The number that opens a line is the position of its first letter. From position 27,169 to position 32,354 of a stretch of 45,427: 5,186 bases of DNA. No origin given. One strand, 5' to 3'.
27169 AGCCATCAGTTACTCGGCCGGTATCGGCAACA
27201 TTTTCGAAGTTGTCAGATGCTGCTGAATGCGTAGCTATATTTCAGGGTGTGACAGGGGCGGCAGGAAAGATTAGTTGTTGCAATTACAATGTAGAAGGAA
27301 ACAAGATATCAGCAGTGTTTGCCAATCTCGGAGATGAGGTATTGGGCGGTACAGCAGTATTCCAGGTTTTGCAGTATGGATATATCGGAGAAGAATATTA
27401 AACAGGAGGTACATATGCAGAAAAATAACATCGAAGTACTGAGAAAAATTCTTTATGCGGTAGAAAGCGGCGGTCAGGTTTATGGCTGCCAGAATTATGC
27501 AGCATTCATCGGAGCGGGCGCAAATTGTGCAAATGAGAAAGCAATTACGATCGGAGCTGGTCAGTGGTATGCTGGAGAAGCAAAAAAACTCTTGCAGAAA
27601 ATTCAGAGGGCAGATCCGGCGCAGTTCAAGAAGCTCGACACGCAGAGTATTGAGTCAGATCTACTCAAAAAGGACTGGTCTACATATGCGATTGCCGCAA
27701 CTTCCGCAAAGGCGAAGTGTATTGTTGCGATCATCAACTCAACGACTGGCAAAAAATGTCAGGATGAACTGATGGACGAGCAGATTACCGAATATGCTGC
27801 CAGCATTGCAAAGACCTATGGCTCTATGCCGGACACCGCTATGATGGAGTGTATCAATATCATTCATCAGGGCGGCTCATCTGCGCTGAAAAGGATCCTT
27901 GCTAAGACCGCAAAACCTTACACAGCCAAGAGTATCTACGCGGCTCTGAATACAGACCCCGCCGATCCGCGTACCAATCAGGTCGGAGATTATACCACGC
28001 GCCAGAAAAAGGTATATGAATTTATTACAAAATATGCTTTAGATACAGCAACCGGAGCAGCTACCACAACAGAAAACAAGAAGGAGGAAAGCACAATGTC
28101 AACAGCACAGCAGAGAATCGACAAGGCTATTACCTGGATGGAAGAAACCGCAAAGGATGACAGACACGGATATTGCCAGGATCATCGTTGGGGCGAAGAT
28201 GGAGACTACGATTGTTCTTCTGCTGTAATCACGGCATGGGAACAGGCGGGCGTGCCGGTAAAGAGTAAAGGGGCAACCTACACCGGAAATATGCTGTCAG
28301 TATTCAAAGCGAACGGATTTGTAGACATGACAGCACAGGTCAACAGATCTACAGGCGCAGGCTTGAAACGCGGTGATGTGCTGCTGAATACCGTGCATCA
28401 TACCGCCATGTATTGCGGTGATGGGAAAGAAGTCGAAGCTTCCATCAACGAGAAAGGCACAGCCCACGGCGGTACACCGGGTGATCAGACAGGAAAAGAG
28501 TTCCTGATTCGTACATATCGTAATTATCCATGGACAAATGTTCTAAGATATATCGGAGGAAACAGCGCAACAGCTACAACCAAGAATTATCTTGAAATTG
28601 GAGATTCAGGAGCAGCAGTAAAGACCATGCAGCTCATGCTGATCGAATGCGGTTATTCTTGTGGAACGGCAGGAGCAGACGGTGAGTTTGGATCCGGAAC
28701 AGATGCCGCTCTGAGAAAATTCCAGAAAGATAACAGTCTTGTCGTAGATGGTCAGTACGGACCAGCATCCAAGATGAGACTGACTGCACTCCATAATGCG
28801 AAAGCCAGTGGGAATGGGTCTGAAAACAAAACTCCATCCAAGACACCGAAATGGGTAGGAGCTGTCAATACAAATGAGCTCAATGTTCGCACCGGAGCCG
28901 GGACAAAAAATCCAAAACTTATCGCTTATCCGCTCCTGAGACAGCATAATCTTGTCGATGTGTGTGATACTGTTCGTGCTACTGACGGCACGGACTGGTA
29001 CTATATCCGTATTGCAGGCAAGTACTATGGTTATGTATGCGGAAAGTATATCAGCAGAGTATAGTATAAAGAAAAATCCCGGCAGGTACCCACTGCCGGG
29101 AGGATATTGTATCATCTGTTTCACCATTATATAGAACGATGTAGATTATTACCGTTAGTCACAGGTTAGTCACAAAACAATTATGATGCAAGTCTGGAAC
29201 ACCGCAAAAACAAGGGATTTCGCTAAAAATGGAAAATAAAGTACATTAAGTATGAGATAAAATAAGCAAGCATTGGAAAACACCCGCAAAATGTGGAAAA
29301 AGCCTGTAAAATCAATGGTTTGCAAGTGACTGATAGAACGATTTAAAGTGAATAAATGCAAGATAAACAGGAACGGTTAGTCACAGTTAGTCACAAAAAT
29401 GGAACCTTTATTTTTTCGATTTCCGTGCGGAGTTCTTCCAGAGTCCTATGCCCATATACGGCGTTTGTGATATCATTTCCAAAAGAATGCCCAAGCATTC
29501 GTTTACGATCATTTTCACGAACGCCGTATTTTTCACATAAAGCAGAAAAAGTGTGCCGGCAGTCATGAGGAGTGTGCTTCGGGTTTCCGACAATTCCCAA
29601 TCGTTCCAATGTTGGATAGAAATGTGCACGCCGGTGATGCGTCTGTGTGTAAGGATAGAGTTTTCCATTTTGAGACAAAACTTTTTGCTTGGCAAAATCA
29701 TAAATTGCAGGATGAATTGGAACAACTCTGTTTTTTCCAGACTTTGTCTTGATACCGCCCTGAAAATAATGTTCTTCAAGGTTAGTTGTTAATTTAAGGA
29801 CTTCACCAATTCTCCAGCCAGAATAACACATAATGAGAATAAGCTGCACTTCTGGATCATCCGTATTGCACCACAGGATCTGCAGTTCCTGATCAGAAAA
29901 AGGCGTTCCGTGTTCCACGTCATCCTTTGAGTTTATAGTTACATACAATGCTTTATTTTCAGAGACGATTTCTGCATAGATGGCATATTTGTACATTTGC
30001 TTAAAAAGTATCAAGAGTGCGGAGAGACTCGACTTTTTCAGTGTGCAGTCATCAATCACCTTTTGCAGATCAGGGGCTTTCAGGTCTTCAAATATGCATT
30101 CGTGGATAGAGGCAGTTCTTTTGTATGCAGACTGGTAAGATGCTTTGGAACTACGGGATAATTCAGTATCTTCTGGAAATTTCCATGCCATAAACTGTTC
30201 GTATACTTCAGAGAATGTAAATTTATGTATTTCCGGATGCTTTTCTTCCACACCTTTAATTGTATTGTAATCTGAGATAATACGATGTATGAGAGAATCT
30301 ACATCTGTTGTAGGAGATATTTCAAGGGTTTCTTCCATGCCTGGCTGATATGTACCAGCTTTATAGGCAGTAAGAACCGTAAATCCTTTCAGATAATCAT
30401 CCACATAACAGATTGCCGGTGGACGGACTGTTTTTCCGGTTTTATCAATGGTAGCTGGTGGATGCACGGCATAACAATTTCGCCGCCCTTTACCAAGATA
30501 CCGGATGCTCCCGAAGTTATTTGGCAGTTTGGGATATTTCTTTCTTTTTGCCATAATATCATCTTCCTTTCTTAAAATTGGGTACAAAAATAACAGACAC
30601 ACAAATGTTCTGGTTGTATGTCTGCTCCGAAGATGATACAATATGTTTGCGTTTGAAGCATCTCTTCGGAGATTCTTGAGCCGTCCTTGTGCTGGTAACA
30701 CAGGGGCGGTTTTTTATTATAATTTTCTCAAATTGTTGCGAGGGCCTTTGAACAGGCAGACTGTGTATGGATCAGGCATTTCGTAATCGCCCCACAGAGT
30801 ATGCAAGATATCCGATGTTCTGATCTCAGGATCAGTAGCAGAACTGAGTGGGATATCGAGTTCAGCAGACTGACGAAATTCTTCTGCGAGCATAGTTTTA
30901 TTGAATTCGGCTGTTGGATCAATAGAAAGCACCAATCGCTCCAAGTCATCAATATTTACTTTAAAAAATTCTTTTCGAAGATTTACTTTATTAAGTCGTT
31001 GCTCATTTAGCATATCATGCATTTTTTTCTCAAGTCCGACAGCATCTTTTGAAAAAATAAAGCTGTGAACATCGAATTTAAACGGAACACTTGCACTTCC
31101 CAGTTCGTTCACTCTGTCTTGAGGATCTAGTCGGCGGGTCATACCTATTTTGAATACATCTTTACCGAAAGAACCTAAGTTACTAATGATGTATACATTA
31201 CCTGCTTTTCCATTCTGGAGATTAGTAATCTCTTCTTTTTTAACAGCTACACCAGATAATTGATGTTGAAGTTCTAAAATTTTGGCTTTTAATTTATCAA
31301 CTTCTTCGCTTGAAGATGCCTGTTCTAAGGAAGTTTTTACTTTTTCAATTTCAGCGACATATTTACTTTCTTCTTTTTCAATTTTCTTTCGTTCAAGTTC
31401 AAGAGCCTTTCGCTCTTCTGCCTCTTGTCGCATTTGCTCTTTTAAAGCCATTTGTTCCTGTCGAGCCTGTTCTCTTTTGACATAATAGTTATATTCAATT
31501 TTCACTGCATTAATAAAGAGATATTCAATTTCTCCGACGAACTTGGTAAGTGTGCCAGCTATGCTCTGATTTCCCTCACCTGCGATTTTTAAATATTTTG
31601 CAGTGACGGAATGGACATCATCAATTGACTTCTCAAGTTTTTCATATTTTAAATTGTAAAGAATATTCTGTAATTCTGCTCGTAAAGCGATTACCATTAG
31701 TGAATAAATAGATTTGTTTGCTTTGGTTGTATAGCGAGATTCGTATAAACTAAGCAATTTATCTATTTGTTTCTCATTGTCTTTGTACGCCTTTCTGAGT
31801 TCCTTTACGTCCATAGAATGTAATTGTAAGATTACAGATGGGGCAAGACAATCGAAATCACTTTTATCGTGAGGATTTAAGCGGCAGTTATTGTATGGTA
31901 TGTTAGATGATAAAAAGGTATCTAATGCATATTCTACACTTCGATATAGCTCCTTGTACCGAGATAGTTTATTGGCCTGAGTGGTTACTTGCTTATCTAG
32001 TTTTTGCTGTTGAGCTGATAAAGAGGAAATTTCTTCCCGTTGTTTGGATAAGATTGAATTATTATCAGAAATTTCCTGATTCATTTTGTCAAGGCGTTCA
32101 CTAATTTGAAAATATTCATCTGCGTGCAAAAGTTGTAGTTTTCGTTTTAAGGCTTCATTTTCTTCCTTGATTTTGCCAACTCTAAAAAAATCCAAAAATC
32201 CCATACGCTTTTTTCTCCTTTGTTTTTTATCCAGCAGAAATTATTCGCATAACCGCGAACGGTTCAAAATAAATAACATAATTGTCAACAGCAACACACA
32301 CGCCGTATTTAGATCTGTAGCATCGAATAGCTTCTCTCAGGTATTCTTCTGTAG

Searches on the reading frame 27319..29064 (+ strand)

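Call 82: search_protein_families(library=pfam, proteins=[window:27319-29064:+], max_evalue=0.001)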
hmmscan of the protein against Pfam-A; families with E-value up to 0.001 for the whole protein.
window:27319-29064:+ (581 aa): 4 families
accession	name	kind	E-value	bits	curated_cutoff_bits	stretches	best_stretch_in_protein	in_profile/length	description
PF25309.1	ELLD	-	2.4e-25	89.9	27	2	373-418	3-48/175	Endolysin-like domain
PF01471.23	PG_binding_1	-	6.7e-13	49.1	23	1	430-483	1-52/57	Putative peptidoglycan binding domain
PF05382.19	Amidase_5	-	1.6e-05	25.3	21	1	267-359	2-83/142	Bacteriophage peptidoglycan hydrolase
PF00877.26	NLPC_P60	-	0.00035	20.9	23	1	289-378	4-83/105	NlpC/P60 family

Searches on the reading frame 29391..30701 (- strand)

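Call 82: search_protein_families(library=pfam, proteins=[window:29391-30701:-], max_evalue=0.001)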
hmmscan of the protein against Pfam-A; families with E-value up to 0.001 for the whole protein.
window:29391-30701:- (436 aa): 1 family
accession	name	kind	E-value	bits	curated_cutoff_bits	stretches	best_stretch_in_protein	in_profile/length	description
PF00589.27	Phage_integrase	-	1.6e-06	28.5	27.1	1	287-409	27-160/172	Phage integrase family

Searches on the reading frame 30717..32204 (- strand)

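Call 82: search_protein_families(library=pfam, proteins=[window:30717-32204:-], max_evalue=0.001)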
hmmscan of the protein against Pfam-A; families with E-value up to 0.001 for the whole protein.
window:30717-32204:- (495 aa): 2 families
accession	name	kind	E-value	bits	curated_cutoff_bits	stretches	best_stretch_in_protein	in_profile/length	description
PF13455.12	MUG113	-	2.2e-19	70.3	22.3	1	351-425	1-70/73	Meiotically up-regulated gene 113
PF10544.15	T5orf172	-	3.7e-14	53.5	20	1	336-425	2-97/101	T5orf172 domain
